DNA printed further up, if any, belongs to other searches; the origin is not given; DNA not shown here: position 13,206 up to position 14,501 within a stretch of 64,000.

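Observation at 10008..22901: ECF-sigma-headed 13-kb co-directional cluster: receptor + SDR + degenerate KAS III + alpha/beta hydrolase + AMP-ligase::hydrolase fusion (candidate undescribed lipid or hydrophobic-metabolite system)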

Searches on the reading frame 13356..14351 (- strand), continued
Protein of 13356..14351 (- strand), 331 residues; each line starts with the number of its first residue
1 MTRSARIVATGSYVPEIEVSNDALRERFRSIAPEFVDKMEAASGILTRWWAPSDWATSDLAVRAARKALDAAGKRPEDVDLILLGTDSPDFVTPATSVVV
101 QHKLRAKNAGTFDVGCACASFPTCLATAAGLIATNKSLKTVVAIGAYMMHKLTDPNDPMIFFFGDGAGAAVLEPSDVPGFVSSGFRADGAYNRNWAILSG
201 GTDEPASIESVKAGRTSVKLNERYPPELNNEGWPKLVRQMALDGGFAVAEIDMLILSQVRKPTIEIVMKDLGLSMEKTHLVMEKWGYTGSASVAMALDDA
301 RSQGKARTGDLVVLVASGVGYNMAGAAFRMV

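Call 15: find_related_loci(query=window:13356-14351:-, collection=genome_contigs, flank=10000)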
Query window:13356-14351:- (331 aa) in genome_contigs; peptide patterns used: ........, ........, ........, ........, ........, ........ (x = any residue, [..] = any of these).
433 stretches matched a pattern; 388 encode a relative of the query (tblastn E <= 1e-3); the best 80 are kept; 80 distinct loci.
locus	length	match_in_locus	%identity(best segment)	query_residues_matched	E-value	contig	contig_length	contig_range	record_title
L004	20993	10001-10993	90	1-331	0e+0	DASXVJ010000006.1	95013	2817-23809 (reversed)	MAG TPA_asm: Thermoanaerobaculia bacterium isolate SMAG_U4742 k141_145744, whole genome shotgun sequence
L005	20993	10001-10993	89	1-331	0e+0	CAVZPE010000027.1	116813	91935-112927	MAG: uncultured Acidobacteriota bacterium isolate MFD05942.bin.2.82 genome assembly, contig: contig_69190, whole genome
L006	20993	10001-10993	88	1-331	0e+0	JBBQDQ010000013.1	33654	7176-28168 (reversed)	MAG: Thermoanaerobaculia bacterium isolate Co_metawrap_1157 Cmw_1157_k141_20033601_length_33654_cov_11.0000, whole genom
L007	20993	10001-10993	89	1-331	0e+0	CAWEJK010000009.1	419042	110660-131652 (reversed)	MAG: Thermoanaerobaculia bacterium isolate MFD05942.bin.2.207 genome assembly, contig: contig_63947, whole genome shotgu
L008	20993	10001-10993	88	1-331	0e+0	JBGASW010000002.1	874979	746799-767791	MAG: Thermoanaerobaculia bacterium isolate MAG_AAO_H10.96 AAOH10-96_opera_contig_17, whole genome shotgun sequence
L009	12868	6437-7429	88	1-331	0e+0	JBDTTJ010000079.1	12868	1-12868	MAG: Acidobacteriota bacterium isolate cluster3_bin.293 NODE_20395_length_12868_cov_12.114337, whole genome shotgun sequ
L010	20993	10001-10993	88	1-331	0e+0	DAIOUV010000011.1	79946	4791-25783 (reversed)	MAG TPA_asm: Acidobacteriota bacterium isolate CTOTU10854 NODE_31_length_79946_cov_12.311437, whole genome shotgun seque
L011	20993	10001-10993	87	1-331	0e+0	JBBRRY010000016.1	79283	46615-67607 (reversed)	MAG: Thermoanaerobaculia bacterium isolate La2_maxbin2.056 La2_maxbin2.056_K_928963L79283_cov_74.0053, whole genome shot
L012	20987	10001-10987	87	3-331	0e+0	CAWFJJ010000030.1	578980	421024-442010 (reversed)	MAG: Thermoanaerobaculia bacterium isolate MFD01872.bin.1.215 genome assembly, contig: contig_85410, whole genome shotgu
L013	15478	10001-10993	87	1-331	0e+0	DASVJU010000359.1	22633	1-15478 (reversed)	MAG TPA_asm: Thermoanaerobaculia bacterium isolate SMAG_U3027 k141_159902, whole genome shotgun sequence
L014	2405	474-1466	85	1-331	0e+0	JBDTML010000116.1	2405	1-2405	MAG: Acidobacteriota bacterium isolate cluster3_bin.125 NODE_316079_length_2405_cov_7.126809, whole genome shotgun seque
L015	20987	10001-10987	81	3-331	1e-180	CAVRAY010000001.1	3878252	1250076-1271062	MAG: Thermoanaerobaculia bacterium isolate MFD04944.bin.2.108 genome assembly, contig: contig_12409, whole genome shotgu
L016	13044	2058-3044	81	3-331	6e-180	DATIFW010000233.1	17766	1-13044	MAG TPA_asm: Thermoanaerobaculia bacterium isolate SMAG_U16405 k141_932442, whole genome shotgun sequence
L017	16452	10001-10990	71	1-330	4e-163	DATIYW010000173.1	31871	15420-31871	MAG TPA_asm: Thermoanaerobaculaceae bacterium isolate SMAG_U15285 k141_3396990, whole genome shotgun sequence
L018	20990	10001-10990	69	1-330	2e-162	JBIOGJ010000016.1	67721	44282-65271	MAG: Thermoanaerobaculales bacterium isolate GcC5-19 k141_218298_length_67721_cov_145.8782, whole genome shotgun sequenc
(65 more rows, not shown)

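Call 20: search_solved_structures(query=L002:14569-15777:+, max_evalue=1e-8)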
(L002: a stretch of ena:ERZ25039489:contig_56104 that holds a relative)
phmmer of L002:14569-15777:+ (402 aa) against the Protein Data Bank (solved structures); distinct sequences matched with E-value up to 1e-8: 17.
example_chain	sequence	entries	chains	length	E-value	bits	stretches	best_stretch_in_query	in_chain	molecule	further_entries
7yvy_A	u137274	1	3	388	7.3e-61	209.7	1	16-400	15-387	Acetyl-CoA acetyltransferase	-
3zbg_A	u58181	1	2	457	2e-55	191.9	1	4-399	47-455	3-KETOACYL-COA THIOLASE-LIKE PROTEIN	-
3zbk_A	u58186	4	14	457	3.6e-54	187.7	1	4-399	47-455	3-KETOACYL-COA THIOLASE-LIKE PROTEIN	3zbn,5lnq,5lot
3zbl_A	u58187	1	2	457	4.6e-54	187.3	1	4-399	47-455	3-KETOACYL-COA THIOLASE-LIKE PROTEIN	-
4bi9_A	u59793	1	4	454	8.1e-53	183.2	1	4-398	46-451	3-KETOACYL-COA THIOLASE, PUTATIVE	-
4bia_A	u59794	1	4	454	1.5e-51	179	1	4-398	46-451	3-KETOACYL-COA THIOLASE, PUTATIVE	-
6esq_A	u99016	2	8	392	1.4e-39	139.6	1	4-388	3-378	acetoacetyl-CoA thiolase | Acetyl-CoA acetyltransferase thiolase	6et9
7pxp_C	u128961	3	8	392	9e-39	137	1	2-392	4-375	Benzoylsuccinyl-CoA thiolase subunit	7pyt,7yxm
6hsj_A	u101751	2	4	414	8.3e-37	130.5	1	2-388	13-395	SCP2-thiolase (type-1)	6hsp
6hrv_A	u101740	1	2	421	8.8e-37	130.4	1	2-388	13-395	SCP2-thiolase (type-1)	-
4yzo_A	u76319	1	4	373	1.2e-26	97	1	60-388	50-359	Putative acyl-CoA acyltransferase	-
6ok1_A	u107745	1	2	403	1.1e-13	54.4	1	157-356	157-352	Lipid-transfer protein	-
4u4e_A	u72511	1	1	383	1.2e-13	54.3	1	155-365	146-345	Thiolase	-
9myr_A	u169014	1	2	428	1.3e-10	44.3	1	153-399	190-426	Nonspecific lipid-transfer protein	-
9skh_I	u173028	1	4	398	9.7e-10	41.4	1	278-393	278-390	2,4-diacetylphloroglucinol biosynthesis protein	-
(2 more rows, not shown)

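Call 23: search_protein_families(library=ncbifam, proteins=[L002:14569-15777:+, L001:14471-15334:+, L003:5175-5849:+, L002:13701-14549:+, L003:15701-16504:+, L003:16767-17522:+], max_evalue=0.00001)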
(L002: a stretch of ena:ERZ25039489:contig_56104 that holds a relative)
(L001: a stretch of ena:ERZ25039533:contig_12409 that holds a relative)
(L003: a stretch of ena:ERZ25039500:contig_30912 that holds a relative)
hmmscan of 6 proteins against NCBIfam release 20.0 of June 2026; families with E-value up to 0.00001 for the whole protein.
L002:14569-15777:+ (402 aa): 39 families (the best 25 are shown)
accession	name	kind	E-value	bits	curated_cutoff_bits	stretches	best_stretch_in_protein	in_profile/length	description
NF004720.0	PRK06064.1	subfamily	2e-80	270.5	420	1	4-400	3-387/389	thiolase domain-containing protein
NF005704.0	PRK07516.1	subfamily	1.9e-77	260.8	412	1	5-400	4-387/389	thiolase domain-containing protein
NF053570.1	AcCoTHIOL_METTL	equivalog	1.4e-63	215.1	600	1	5-397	4-380/385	acetyl-CoA acetyltransferase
NF004936.0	PRK06289.1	equivalog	1.2e-62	212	375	1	2-399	2-402/405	acetyl-CoA acetyltransferase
NF009228.0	PRK12578.1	subfamily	1.5e-54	185.1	485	1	2-399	2-386/387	thiolase domain-containing protein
NF004810.0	PRK06157.1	equivalog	5e-51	174.1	403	1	4-397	8-392/400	acetyl-CoA acetyltransferase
NF006102.0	PRK08256.1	subfamily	1.6e-50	172.4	436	1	73-400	69-392/394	lipid-transfer protein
NF053628.1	BnzsclthlBbsBGT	equivalog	2.5e-40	138.5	750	1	41-391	43-373/389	benzoylsuccinyl-CoA thiolase subunit BbsB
NF004982.0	PRK06365.1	equivalog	2.2e-34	119.2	695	2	2-261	15-260/430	thiolase domain-containing protein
NF006180.0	PRK08313.1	subfamily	2.6e-30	105.5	514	1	6-388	7-372/389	thiolase domain-containing protein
NF006010.0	PRK08142.1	subfamily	1e-27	96.9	462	1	6-392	8-376/388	thiolase domain-containing protein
NF004715.0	PRK06059.1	equivalog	8.1e-27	94.2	424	1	47-387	45-387/399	lipid-transfer protein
NF004811.0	PRK06158.1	subfamily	8.5e-25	87.5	421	1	9-399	14-379/384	acetyl-CoA acetyltransferase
NF004721.0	PRK06065.1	equivalog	4.7e-24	85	455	1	65-383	71-375/393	thiolase domain-containing protein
NF005892.0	PRK07855.1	subfamily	1.1e-22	80.5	469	1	154-356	154-352/390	lipid-transfer protein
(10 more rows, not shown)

L001:14471-15334:+ (287 aa): 21 families
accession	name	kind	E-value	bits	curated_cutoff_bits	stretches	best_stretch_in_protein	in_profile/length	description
TIGR02427.1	protocat_pcaD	equivalog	4.1e-29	101.7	255.85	1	21-280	3-250/251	3-oxoadipate enol-lactonase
NF051488.1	bifunc_PcaDC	exception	1.1e-27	97.2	390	1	21-282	3-252/375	bifunctional 3-oxoadipate enol-lactonase/4-carboxymuconolactone decarboxylase PcaDC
TIGR03056.1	bchO_mg_che_rel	equivalog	5.2e-19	68.3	172.55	2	7-116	3-114/278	alpha/beta fold hydrolase BchO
NF011457.0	PRK14875.1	equivalog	7e-18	64.7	307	1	21-127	123-228/372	acetoin dehydrogenase dihydrolipoyllysine-residue acetyltransferase subunit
TIGR03611.1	RutD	equivalog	1.2e-17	64.2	238.5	1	21-280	2-255/258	pyrimidine utilization protein D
NF051487.1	bifunc_PcaCD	exception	1.8e-16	60.3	430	2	220-280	351-411/413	bifunctional 4-carboxymuconolactone decarboxylase/3-oxoadipate enol-lactonase PcaCD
NF050089.1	i_nPHAscl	equivalog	6.8e-14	51.6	300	1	27-127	15-114/288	intracellular short-chain-length polyhydroxyalkanoate depolymerase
TIGR03695.1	menH_SHCHC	equivalog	2.6e-13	50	208.55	1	30-129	2-103/252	2-succinyl-6-hydroxy-2,4-cyclohexadiene-1-carboxylate synthase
TIGR01250.1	pro_imino_pep_2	subfamily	4e-13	49.6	167.65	1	15-131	10-130/288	proline iminopeptidase-family hydrolase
NF045632.1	hydroxlase_HsaD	equivalog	3.3e-12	46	400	1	21-129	25-136/290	4,5:9,10-diseco-3-hydroxy-5,9,17-trioxoandrosta-1(10),2-diene-4-oate hydrolase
TIGR02240.1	PHA_depoly_arom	equivalog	8.7e-12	45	250.6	1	32-128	27-122/276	poly(3-hydroxyalkanoate) depolymerase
NF006449.0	PRK08775.1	equivalog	1.2e-10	40.8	296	1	57-126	101-168/344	homoserine O-succinyltransferase MetX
NF053693.1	esterase_mleCBF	exception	1.3e-10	41.1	564.5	1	65-267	62-265/279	CBF family alpha/beta fold macrolide esterase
TIGR01738.1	bioH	equivalog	1.8e-10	40.9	206.95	0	31-127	5-95/245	pimeloyl-ACP methyl ester esterase BioH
NF052610.1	macro_16_ester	equivalog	5.4e-10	39.1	420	1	77-265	74-265/281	alpha/beta fold macrolide esterase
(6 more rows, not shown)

L003:5175-5849:+ (224 aa): 15 families
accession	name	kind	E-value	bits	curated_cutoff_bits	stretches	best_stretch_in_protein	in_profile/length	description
NF041196.1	ScbR_bind_reg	equivalog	2.5e-11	44.1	150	1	8-65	2-59/191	ScbR family autoregulator-binding transcription factor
NF037937.1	septum_RefZ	equivalog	2e-10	40.9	180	1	16-111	3-95/195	forespore capture DNA-binding protein RefZ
NF007949.0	PRK10668.1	equivalog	3.1e-10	39.9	271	1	1-70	1-69/216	multidrug efflux transporter transcriptional repressor AcrR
TIGR03613.1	RutR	equivalog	4.3e-10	39.8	368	1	5-117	4-110/202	pyrimidine utilization regulatory protein R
NF051852.1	efflux_TF_MtrR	exception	6.5e-09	35.9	280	1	4-69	3-67/205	multidrug efflux system transcriptional repressor MtrR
NF011584.0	PRK15008.1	equivalog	2.4e-08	34.1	230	1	8-107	11-110/212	HTH-type transcriptional regulator RutR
NF053516.1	TranRepPrsAVib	equivalog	9.1e-08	32.2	300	1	13-76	7-69/208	TetR family transcriptional repressor PsrA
NF051457.1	acryl_TF_AcuR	equivalog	1.9e-07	30.6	247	1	3-67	7-72/204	acrylate utilization transcriptional regulator AcuR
TIGR03968.1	mycofact_TetR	equivalog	2.1e-07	30.7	224.9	1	6-61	3-58/190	mycofactocin system transcriptional regulator MftR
NF011572.0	PRK14996.1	equivalog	2.4e-07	30.8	144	1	6-136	6-126/192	TetR family transcriptional regulator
NF050111.1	TransRegSACE7040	equivalog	3.1e-07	30.5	250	1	17-72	6-61/186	SACE_7040 family transcriptional regulator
NF053731.1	TransRegFasRMycb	equivalog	5.3e-07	29.6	330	1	15-70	14-69/199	HTH-type transcriptional activator FasR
TIGR03384.1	betaine_BetI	equivalog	1.2e-06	28.3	201.3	1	18-63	14-59/189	choline-binding transcriptional repressor BetI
NF033703.1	transcr_KstR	equivalog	2.5e-06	27.2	280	1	15-56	10-51/185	cholesterol catabolism transcriptional regulator KstR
NF001978.0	PRK00767.1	equivalog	8.4e-06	25.7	118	0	15-65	10-62/197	transcriptional regulator BetI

L002:13701-14549:+ (282 aa): 31 families (the best 25 are shown)
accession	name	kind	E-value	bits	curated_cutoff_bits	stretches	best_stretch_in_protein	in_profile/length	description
NF051488.1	bifunc_PcaDC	exception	1.6e-36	126.2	390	1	7-264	2-254/375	bifunctional 3-oxoadipate enol-lactonase/4-carboxymuconolactone decarboxylase PcaDC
TIGR02427.1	protocat_pcaD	equivalog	3.7e-34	118.2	255.85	1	7-260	2-250/251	3-oxoadipate enol-lactonase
NF051487.1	bifunc_PcaCD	exception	4e-28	98.7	430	1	26-261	183-412/413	bifunctional 4-carboxymuconolactone decarboxylase/3-oxoadipate enol-lactonase PcaCD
TIGR03611.1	RutD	equivalog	8.3e-26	90.9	238.5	1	16-261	13-256/258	pyrimidine utilization protein D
NF011457.0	PRK14875.1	equivalog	6.1e-22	78.1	307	1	12-260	129-369/372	acetoin dehydrogenase dihydrolipoyllysine-residue acetyltransferase subunit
TIGR03056.1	bchO_mg_che_rel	equivalog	1.1e-19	70.6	172.55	2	15-111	28-129/278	alpha/beta fold hydrolase BchO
NF053693.1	esterase_mleCBF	exception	1.5e-19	70.5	564.5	2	18-113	26-127/279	CBF family alpha/beta fold macrolide esterase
NF052610.1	macro_16_ester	equivalog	4.1e-18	65.7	420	2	16-116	24-130/281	alpha/beta fold macrolide esterase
NF045632.1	hydroxlase_HsaD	equivalog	1.3e-17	63.6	400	1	15-261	34-289/290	4,5:9,10-diseco-3-hydroxy-5,9,17-trioxoandrosta-1(10),2-diene-4-oate hydrolase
NF050089.1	i_nPHAscl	equivalog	2.4e-16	59.6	300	1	10-110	12-114/288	intracellular short-chain-length polyhydroxyalkanoate depolymerase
NF033124.1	estX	equivalog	3e-14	52.8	600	1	12-115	20-129/280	macrolide esterase EstX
TIGR01250.1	pro_imino_pep_2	subfamily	3.5e-14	53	167.65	1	189-260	217-287/288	proline iminopeptidase-family hydrolase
NF007954.0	PRK10673.1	equivalog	8e-14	51.5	399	1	16-118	17-119/255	esterase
NF053683.1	esterase_mleBRB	exception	1.2e-13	51.3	585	1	18-117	26-131/280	BRB family alpha/beta fold macrolide esterase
TIGR01738.1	bioH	equivalog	2.1e-13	50.5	206.95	0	187-259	172-244/245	pimeloyl-ACP methyl ester esterase BioH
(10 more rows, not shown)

L003:15701-16504:+ (267 aa): 32 families (the best 25 are shown)
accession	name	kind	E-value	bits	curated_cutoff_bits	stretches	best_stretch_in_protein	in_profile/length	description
NF051488.1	bifunc_PcaDC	exception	1.3e-35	123.3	390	1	6-262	3-253/375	bifunctional 3-oxoadipate enol-lactonase/4-carboxymuconolactone decarboxylase PcaDC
TIGR02427.1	protocat_pcaD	equivalog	1.5e-34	119.5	255.85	1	5-253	2-244/251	3-oxoadipate enol-lactonase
TIGR03611.1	RutD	equivalog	1.2e-23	83.8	238.5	1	7-254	7-250/258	pyrimidine utilization protein D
NF051487.1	bifunc_PcaCD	exception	6.4e-22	78.2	430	1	14-254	173-406/413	bifunctional 4-carboxymuconolactone decarboxylase/3-oxoadipate enol-lactonase PcaCD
NF011457.0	PRK14875.1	equivalog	6.5e-22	78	307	1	9-259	128-369/372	acetoin dehydrogenase dihydrolipoyllysine-residue acetyltransferase subunit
TIGR01738.1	bioH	equivalog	8.8e-20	71.4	206.95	1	14-254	5-240/245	pimeloyl-ACP methyl ester esterase BioH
NF052610.1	macro_16_ester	equivalog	2.1e-17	63.4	420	1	13-112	23-128/281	alpha/beta fold macrolide esterase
NF050089.1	i_nPHAscl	equivalog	2.9e-17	62.7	300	1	4-112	9-118/288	intracellular short-chain-length polyhydroxyalkanoate depolymerase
NF007954.0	PRK10673.1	equivalog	4.2e-15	55.7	399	1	14-110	17-113/255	esterase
TIGR03056.1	bchO_mg_che_rel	equivalog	1.8e-14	53.4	172.55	1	11-122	24-139/278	alpha/beta fold hydrolase BchO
NF033124.1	estX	equivalog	8.6e-14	51.3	600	1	14-246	24-266/280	macrolide esterase EstX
NF053683.1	esterase_mleBRB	exception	1.6e-13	50.9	585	1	13-112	23-128/280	BRB family alpha/beta fold macrolide esterase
TIGR02240.1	PHA_depoly_arom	equivalog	1.7e-13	50.6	250.6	1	14-258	26-262/276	poly(3-hydroxyalkanoate) depolymerase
NF058673.1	LipAdnlyCyLipJMY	equivalog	2.1e-13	49.8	800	1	64-240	89-263/449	bifunctional lipase/adenylate cyclase LipJ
NF007674.0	PRK10349.1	equivalog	5.9e-13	49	449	1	6-254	5-248/256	pimeloyl-ACP methyl ester esterase BioH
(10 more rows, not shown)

L003:16767-17522:+ (251 aa): 217 families (the best 25 are shown)
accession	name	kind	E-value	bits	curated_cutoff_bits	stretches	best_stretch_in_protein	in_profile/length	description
TIGR01830.1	3oxo_ACP_reduc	equivalog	6.2e-64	216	297.75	1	17-248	1-238/239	3-oxoacyl-[acyl-carrier-protein] reductase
NF009466.0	PRK12826.1-2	subfamily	4.3e-62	209.8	222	1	14-248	3-244/248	3-oxoacyl-ACP reductase FabG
NF004198.0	PRK05653.1-3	equivalog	2.5e-61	207.3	296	1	11-248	4-246/248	3-oxoacyl-ACP reductase FabG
TIGR01829.1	AcAcCoA_reduct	subfamily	1.5e-59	201.6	302.1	1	15-249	1-241/242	acetoacetyl-CoA reductase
NF009546.0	PRK12935.1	equivalog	8.4e-59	199.1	418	1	9-249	1-246/247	acetoacetyl-CoA reductase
NF009464.0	PRK12824.1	subfamily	2.4e-58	197.7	269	1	15-249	3-243/245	3-oxoacyl-ACP reductase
NF004197.0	PRK05653.1-1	equivalog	4.3e-58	196.9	332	1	11-249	4-247/249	3-oxoacyl-ACP reductase FabG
NF004200.0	PRK05653.1-5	equivalog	6.5e-58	196.1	273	1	16-248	4-241/242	3-oxoacyl-ACP reductase FabG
NF012208.0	SDR_dihy_bifunc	exception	2.7e-54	184.2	325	1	17-247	1-230/233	bifunctional dihydropteridine reductase/dihydrofolate reductase TmpR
NF009468.0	PRK12826.1-4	equivalog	5.2e-53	180.3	318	1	9-247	2-246/256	SDR family oxidoreductase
NF005559.1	PRK07231.1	subfamily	4.7e-52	177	215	1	12-248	2-247/249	glucose 1-dehydrogenase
NF004202.0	PRK05653.2-2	equivalog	1.6e-51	175.4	333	1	10-247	3-246/259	3-oxoacyl-ACP reductase FabG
NF004791.0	PRK06138.1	equivalog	2.1e-51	174.6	312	1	11-250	2-251/252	SDR family oxidoreductase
TIGR01963.1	PHB_DH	subfamily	7.6e-51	172.8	307.05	1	15-248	2-252/255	3-hydroxybutyrate dehydrogenase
NF053542.1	FlxB_rubin_SDR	equivalog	3.6e-50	170.9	340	1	16-248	2-239/239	flexirubin biosynthesis SDR family reductase FlxB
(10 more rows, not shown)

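Call 34: search_protein_representatives(protein=window:13356-14351:-)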
Query: 331 residues. Proteins with E-value up to 0.001 (for the whole library): 11127; up to 1e-10: 4628; up to 1e-30: 249. The best 150 are listed.
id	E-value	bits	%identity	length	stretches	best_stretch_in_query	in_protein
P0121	5.7e-114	397.0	55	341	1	1-330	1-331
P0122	1.8e-99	349.3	67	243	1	2-234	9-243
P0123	8.7e-98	343.8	61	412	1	33-286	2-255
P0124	6.6e-93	327.7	60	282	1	63-329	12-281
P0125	2.6e-85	302.8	69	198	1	5-198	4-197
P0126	1.1e-79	284.3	58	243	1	100-330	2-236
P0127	3.7e-77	276.0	69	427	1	80-254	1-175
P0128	4.5e-76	272.4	60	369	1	1-220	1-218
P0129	1.6e-75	270.7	69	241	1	3-185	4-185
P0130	2.8e-75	269.9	69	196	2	3-121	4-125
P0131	5.5e-73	262.3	54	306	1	39-292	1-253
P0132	7.6e-73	261.8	56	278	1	1-228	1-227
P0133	2.0e-71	257.2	60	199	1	141-331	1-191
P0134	3.4e-69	249.9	66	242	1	3-173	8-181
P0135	2.4e-68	247.1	44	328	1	3-325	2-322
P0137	3.3e-64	233.5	41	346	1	2-329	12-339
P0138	1.6e-63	231.2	40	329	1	1-329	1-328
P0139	6.4e-63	229.2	41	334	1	1-329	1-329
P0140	2.6e-62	227.2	41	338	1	3-331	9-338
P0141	4.4e-62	226.5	40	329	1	4-330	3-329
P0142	4.9e-62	226.3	41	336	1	3-329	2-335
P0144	3.0e-59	217.2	37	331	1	4-329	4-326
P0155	8.2e-50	186.2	37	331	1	1-330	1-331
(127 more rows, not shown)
